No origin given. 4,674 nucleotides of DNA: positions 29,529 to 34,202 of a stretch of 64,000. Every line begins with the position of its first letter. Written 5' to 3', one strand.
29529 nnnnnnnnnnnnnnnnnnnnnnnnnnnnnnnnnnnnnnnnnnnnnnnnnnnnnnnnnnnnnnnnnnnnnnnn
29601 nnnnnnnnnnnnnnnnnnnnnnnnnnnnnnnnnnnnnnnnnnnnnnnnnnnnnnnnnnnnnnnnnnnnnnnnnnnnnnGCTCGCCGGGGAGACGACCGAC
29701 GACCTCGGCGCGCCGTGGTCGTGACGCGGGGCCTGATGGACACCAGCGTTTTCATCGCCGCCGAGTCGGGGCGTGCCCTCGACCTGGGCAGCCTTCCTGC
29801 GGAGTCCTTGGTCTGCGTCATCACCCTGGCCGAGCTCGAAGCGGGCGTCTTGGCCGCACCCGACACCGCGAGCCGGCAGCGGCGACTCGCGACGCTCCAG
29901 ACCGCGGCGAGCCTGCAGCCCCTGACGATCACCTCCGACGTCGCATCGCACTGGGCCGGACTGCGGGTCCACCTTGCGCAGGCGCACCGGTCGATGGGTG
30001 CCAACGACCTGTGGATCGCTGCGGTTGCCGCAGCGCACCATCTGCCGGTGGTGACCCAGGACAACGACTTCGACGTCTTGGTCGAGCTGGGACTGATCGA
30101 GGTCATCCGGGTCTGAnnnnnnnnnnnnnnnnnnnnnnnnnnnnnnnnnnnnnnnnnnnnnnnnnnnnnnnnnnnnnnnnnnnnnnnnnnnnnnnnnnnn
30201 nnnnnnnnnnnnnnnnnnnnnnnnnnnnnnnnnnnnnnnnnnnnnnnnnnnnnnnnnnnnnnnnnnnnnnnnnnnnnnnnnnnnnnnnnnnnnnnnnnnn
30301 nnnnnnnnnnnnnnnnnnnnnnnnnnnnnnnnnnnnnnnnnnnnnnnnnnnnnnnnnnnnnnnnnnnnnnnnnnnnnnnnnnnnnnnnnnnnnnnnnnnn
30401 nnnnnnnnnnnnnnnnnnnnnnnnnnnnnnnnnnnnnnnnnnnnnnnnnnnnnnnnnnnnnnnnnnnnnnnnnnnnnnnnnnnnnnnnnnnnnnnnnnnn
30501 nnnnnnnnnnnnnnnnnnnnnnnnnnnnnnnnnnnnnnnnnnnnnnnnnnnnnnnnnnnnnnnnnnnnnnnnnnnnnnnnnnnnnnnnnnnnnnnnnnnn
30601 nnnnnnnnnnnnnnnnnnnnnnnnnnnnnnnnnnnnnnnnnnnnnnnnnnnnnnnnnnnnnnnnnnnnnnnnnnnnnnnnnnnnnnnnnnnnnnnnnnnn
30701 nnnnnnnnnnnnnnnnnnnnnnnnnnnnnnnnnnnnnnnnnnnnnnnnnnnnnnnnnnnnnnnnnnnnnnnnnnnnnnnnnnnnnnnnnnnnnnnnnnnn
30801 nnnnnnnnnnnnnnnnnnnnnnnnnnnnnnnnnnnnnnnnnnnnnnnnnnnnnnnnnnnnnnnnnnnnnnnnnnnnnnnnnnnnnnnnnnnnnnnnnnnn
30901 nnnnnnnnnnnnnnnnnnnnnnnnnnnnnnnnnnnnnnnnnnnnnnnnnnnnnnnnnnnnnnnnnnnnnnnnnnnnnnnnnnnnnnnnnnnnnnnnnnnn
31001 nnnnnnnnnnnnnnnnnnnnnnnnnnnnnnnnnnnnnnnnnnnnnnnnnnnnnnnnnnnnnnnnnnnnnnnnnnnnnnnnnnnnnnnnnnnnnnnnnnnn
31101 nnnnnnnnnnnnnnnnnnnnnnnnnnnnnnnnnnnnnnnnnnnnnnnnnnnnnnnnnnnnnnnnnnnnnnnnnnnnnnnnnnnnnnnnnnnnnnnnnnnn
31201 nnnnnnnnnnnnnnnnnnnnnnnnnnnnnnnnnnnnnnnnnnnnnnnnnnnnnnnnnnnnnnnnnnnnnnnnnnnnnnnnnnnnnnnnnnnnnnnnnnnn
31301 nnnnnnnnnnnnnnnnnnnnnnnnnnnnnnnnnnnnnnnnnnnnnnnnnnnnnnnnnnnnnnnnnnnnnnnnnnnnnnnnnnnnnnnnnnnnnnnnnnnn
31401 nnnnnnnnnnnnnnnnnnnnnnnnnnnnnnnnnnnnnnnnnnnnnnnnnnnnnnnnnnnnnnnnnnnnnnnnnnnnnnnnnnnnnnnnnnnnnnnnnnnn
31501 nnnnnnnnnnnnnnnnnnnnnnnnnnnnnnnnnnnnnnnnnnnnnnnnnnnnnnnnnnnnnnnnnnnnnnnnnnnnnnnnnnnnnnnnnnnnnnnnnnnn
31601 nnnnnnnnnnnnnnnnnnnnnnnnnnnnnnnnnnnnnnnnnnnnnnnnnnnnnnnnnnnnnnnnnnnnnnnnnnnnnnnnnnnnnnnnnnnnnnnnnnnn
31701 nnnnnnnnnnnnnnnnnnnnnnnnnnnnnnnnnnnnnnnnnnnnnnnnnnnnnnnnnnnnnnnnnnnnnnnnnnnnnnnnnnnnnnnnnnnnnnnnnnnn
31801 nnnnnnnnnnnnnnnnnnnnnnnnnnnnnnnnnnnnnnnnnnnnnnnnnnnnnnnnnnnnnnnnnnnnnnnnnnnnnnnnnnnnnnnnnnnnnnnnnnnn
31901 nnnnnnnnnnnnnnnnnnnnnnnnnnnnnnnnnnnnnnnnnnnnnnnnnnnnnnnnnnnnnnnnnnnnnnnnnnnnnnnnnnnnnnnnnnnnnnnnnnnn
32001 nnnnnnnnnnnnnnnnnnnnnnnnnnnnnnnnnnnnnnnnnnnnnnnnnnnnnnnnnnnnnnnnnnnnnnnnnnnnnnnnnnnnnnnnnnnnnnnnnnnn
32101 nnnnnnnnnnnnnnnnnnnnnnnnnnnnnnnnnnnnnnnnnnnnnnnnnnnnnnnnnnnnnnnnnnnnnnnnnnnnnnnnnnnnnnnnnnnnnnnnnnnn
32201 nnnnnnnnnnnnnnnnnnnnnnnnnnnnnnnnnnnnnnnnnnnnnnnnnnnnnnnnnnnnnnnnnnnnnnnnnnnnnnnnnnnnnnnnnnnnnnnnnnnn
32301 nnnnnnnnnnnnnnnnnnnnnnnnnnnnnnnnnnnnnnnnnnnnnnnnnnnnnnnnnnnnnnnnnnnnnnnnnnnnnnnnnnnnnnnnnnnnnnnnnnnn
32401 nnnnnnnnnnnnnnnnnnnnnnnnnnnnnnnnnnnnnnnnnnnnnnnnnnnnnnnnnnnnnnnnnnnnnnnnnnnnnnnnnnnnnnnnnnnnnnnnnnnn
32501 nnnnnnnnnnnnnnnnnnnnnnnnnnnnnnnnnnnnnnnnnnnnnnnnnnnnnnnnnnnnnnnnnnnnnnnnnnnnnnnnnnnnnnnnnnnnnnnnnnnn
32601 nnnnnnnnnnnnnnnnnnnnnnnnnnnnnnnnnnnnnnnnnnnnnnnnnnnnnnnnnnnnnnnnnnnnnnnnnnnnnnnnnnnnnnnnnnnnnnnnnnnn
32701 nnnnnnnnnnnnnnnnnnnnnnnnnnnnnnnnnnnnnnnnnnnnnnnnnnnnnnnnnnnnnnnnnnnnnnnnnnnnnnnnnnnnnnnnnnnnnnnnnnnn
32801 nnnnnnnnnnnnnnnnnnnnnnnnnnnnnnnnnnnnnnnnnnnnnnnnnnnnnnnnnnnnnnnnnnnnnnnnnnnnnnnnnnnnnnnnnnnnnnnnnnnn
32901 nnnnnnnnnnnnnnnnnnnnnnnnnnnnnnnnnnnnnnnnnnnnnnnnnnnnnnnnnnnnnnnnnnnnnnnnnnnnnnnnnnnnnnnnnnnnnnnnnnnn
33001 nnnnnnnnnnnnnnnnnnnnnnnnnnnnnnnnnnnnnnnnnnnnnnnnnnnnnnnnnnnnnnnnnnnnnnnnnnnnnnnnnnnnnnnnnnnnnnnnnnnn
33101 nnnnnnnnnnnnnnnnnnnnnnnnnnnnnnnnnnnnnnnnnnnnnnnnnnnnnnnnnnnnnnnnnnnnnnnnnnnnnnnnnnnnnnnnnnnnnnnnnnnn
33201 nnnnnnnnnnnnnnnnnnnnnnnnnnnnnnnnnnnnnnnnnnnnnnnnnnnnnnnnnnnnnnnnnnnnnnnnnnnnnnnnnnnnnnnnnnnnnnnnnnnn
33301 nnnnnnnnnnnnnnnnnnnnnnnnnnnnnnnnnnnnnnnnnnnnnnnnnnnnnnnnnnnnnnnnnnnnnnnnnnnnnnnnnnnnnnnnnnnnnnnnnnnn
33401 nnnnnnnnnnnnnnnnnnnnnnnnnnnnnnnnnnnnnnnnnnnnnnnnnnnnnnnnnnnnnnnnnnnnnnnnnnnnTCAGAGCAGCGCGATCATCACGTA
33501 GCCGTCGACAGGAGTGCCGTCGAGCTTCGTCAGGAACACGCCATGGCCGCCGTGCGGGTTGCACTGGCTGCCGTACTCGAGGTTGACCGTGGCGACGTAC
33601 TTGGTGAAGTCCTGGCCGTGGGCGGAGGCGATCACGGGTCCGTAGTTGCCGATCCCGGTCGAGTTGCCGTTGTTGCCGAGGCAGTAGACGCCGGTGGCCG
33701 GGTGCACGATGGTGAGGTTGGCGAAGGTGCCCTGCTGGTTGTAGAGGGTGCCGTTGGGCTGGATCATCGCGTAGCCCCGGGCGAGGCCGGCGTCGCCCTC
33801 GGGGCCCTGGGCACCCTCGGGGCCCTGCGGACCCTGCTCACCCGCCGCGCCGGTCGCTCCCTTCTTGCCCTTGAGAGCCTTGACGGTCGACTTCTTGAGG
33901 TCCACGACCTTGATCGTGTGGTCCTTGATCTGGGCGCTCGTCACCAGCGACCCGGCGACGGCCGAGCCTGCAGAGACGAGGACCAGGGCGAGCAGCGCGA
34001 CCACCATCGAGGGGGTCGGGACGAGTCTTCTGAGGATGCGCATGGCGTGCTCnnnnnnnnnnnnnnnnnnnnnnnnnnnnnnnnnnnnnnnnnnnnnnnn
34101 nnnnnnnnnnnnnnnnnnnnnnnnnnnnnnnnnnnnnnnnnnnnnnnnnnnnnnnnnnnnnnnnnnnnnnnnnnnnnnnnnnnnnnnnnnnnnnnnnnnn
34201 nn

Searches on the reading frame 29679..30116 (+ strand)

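Call 20: search_protein_families(library=pfam, max_evalue=0.0001, proteins=[window:29679-30116:+])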
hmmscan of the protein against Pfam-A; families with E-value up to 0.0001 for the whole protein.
window:29679-30116:+ (145 aa): 1 family
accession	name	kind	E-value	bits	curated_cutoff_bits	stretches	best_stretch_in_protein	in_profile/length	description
PF01850.27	PIN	-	2.4e-15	57.6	23.6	1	20-133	3-116/120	PIN domain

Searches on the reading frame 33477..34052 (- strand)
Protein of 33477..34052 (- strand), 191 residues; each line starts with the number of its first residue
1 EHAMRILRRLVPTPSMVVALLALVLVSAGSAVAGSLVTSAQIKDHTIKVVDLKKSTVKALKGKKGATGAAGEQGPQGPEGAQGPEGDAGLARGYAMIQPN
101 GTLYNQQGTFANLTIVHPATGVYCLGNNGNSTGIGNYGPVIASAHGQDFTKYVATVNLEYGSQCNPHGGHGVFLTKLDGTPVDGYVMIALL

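Call 20: search_protein_families(library=pfam, max_evalue=0.0001, proteins=[window:33477-34052:-])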
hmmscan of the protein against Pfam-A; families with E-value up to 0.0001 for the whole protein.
window:33477-34052:- (191 aa): 1 family
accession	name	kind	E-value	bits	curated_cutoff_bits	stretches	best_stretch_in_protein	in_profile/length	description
PF01391.23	Collagen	-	5.8e-05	23.2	27.2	1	62-89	16-43/60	Collagen triple helix repeat (20 copies)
